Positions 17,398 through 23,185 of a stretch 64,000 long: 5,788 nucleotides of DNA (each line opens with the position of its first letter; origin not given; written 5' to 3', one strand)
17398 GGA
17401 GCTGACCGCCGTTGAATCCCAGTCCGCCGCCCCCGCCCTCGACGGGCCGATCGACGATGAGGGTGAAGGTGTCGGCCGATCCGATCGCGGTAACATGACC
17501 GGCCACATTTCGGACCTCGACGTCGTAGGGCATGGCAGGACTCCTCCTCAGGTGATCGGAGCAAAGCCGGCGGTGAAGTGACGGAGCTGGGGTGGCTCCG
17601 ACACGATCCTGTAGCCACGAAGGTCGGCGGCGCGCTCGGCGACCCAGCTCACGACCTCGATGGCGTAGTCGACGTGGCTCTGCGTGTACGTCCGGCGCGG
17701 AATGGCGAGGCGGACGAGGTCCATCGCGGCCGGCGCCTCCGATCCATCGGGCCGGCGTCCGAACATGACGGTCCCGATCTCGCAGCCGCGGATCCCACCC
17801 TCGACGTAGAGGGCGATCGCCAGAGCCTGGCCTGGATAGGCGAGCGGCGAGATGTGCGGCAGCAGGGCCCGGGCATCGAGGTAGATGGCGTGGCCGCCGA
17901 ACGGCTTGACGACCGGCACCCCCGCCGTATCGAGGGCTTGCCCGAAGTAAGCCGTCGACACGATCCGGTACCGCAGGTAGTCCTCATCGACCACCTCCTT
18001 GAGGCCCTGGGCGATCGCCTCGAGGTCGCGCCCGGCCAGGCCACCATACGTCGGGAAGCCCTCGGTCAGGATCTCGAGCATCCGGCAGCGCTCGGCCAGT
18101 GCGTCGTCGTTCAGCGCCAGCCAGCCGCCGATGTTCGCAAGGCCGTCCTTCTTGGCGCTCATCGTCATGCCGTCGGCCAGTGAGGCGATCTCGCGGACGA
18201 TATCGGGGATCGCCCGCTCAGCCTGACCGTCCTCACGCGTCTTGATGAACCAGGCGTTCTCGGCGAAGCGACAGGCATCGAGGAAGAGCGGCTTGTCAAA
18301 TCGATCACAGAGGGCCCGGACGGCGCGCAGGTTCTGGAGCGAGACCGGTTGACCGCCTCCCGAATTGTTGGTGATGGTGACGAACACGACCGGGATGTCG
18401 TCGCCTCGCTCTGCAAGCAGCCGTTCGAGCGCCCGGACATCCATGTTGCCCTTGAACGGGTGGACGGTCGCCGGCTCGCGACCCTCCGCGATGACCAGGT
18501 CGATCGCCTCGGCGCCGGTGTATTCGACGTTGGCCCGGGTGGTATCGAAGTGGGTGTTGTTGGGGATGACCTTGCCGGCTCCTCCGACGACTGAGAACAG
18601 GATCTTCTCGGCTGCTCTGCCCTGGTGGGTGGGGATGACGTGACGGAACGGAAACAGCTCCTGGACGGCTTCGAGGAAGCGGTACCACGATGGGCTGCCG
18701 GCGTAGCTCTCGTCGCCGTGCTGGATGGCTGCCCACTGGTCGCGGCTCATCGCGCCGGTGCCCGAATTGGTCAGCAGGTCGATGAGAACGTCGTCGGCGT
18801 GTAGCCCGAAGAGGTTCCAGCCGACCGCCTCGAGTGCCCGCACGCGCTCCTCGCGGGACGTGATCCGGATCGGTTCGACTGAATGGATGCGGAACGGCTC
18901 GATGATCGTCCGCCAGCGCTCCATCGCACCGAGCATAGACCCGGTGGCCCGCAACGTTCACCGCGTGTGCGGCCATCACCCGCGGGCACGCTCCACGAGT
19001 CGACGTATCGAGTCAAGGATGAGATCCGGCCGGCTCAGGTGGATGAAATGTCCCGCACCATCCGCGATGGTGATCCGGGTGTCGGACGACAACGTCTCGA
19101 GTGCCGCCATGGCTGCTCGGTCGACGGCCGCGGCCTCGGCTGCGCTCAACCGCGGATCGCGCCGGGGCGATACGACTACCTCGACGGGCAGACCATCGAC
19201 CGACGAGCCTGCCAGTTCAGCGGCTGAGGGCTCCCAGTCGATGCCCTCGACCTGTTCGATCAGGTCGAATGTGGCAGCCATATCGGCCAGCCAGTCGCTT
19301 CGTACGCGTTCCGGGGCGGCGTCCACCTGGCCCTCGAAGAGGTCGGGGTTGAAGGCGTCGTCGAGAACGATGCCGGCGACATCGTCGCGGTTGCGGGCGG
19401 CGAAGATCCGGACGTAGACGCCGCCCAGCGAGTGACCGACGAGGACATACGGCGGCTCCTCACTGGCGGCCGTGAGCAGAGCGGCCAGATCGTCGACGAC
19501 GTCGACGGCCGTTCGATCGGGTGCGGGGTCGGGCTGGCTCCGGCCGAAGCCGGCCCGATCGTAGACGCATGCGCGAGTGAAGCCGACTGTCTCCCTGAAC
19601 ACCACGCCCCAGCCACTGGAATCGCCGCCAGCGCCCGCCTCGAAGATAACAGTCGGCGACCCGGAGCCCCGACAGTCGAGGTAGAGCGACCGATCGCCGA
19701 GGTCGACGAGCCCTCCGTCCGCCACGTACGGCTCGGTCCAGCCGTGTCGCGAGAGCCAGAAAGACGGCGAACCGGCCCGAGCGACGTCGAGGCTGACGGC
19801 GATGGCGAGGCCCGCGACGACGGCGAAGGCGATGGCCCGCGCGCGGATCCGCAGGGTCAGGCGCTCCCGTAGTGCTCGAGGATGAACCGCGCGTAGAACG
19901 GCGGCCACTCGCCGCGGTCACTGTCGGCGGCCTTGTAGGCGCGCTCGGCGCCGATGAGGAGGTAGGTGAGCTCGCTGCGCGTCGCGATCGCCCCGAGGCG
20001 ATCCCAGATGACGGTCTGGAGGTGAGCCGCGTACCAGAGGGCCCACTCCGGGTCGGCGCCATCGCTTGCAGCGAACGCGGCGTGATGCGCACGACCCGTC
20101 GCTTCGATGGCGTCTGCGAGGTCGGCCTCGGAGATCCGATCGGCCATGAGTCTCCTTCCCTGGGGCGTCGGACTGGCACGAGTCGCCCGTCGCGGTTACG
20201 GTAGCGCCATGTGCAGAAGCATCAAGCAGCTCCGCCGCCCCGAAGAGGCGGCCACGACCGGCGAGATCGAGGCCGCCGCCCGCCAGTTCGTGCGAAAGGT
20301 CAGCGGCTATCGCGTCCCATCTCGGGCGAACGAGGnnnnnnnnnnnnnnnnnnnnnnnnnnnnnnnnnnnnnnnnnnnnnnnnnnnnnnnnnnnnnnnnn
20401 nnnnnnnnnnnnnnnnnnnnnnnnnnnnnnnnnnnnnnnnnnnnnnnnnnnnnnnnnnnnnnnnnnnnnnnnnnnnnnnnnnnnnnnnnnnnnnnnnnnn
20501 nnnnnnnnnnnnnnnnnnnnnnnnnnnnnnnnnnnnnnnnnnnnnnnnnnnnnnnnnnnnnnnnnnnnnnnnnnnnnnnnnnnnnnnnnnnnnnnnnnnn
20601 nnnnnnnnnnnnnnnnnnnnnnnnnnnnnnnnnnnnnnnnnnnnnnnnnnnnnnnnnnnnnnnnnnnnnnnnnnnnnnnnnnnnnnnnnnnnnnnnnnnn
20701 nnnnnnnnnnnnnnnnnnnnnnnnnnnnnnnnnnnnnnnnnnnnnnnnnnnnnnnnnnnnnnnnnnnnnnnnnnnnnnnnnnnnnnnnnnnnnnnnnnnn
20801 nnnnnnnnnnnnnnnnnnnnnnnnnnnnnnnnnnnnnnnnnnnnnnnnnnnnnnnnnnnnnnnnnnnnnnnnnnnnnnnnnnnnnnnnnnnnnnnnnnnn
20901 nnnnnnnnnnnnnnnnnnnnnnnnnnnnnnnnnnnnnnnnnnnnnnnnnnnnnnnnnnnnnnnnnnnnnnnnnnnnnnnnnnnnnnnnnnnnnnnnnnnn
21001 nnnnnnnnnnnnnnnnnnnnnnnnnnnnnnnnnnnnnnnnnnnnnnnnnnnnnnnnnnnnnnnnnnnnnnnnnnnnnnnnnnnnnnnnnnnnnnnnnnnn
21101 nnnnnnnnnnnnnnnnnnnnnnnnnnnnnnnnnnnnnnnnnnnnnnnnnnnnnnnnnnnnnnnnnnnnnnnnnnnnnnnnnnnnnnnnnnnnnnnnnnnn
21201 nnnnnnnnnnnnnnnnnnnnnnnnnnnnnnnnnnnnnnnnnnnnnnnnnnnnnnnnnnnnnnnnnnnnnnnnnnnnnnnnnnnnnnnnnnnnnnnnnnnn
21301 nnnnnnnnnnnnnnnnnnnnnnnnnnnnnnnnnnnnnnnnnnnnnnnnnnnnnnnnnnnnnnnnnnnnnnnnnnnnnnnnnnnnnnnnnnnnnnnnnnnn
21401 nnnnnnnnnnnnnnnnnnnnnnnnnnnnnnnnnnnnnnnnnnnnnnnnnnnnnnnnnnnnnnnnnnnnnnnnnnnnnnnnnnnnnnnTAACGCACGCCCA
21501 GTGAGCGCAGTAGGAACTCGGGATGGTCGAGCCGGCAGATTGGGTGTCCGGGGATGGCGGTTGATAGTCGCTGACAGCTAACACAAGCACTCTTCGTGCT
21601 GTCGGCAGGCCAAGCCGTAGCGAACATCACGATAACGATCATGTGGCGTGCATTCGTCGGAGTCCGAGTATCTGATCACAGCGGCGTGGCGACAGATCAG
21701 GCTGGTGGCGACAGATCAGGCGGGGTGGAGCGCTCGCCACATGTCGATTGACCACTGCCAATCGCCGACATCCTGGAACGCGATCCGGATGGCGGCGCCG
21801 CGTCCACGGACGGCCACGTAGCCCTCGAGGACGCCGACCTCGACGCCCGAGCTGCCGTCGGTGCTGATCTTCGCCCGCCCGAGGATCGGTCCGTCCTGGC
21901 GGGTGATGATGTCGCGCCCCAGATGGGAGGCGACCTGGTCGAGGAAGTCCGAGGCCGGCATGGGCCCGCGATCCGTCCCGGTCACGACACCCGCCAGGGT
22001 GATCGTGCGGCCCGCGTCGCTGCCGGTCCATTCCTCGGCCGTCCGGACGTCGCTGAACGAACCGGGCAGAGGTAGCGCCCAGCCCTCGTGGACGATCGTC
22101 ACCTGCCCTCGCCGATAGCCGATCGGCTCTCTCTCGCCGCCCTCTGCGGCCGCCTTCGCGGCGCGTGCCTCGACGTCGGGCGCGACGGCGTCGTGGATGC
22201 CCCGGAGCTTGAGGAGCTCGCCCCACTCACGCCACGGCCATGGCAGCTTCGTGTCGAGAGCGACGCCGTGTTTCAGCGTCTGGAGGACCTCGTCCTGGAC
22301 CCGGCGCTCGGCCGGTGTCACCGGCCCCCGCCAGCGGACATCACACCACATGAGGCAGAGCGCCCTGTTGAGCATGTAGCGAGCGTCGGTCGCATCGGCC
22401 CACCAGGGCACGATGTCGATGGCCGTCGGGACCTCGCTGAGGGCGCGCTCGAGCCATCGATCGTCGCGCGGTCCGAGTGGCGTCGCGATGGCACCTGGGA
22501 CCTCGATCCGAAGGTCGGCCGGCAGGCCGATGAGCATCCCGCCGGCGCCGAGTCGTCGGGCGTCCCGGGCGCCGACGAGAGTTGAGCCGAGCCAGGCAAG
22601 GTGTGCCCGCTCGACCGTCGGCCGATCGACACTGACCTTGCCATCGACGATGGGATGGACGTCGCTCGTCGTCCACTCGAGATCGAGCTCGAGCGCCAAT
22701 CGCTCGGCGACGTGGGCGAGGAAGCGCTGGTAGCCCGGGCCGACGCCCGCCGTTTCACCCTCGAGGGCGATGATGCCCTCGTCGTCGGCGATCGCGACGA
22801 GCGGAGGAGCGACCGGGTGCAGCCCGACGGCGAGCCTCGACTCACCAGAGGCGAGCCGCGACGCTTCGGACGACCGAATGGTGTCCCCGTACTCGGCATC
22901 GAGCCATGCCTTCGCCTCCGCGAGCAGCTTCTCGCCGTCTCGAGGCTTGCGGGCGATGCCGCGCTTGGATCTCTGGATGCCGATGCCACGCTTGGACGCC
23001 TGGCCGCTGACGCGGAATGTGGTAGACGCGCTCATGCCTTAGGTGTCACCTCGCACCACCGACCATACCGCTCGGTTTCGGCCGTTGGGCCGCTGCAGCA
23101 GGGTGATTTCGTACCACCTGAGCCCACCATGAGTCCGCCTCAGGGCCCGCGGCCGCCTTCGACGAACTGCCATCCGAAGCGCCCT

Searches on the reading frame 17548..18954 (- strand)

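Call 10: search_protein_families(library=pfam, proteins=[window:17548-18954:-])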
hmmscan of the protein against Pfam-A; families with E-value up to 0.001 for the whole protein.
window:17548-18954:- (468 aa): 1 family
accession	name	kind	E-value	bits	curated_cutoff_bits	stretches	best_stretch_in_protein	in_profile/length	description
PF01212.27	Beta_elim_lyase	-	6.4e-73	246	27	1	59-431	1-285/288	Beta-eliminating lyase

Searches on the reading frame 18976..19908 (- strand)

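Call 10: search_protein_families(library=pfam, proteins=[window:18976-19908:-])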
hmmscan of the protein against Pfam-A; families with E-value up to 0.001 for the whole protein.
window:18976-19908:- (310 aa): 4 families
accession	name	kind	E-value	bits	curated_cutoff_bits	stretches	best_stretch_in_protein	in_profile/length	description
PF12697.13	Abhydrolase_6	-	8.5e-15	56.4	26.3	1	89-297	3-214/217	Alpha/beta hydrolase family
PF00561.26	Abhydrolase_1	-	1.3e-12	48.3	25.8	1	112-197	29-114/245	alpha/beta hydrolase fold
PF12146.15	Hydrolase_4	-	3.6e-10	40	27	1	114-182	35-106/239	Serine aminopeptidase, S33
PF12695.13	Abhydrolase_5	-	0.00059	20.1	27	0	140-184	45-88/164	Alpha/beta hydrolase family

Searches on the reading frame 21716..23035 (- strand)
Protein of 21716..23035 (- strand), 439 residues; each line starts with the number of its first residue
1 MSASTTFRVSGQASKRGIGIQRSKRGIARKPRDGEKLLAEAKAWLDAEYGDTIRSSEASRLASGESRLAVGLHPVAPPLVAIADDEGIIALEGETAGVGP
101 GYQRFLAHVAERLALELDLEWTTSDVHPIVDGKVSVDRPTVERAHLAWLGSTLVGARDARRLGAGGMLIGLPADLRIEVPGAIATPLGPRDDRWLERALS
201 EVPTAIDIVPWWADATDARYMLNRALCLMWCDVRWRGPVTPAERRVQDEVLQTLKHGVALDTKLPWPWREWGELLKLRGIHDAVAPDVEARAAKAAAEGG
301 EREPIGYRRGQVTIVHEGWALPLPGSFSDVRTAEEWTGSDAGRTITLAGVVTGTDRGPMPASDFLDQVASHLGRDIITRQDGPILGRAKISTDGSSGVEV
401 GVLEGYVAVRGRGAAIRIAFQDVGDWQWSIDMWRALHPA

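Call 10: search_protein_families(library=pfam, proteins=[window:21716-23035:-])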
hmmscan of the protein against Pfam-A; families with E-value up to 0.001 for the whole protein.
window:21716-23035:- (439 aa): 0 families

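Call 20: search_protein_families(library=ncbifam, proteins=[window:21716-23035:-])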
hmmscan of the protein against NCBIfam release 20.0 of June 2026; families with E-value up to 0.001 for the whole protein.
window:21716-23035:- (439 aa): 0 families
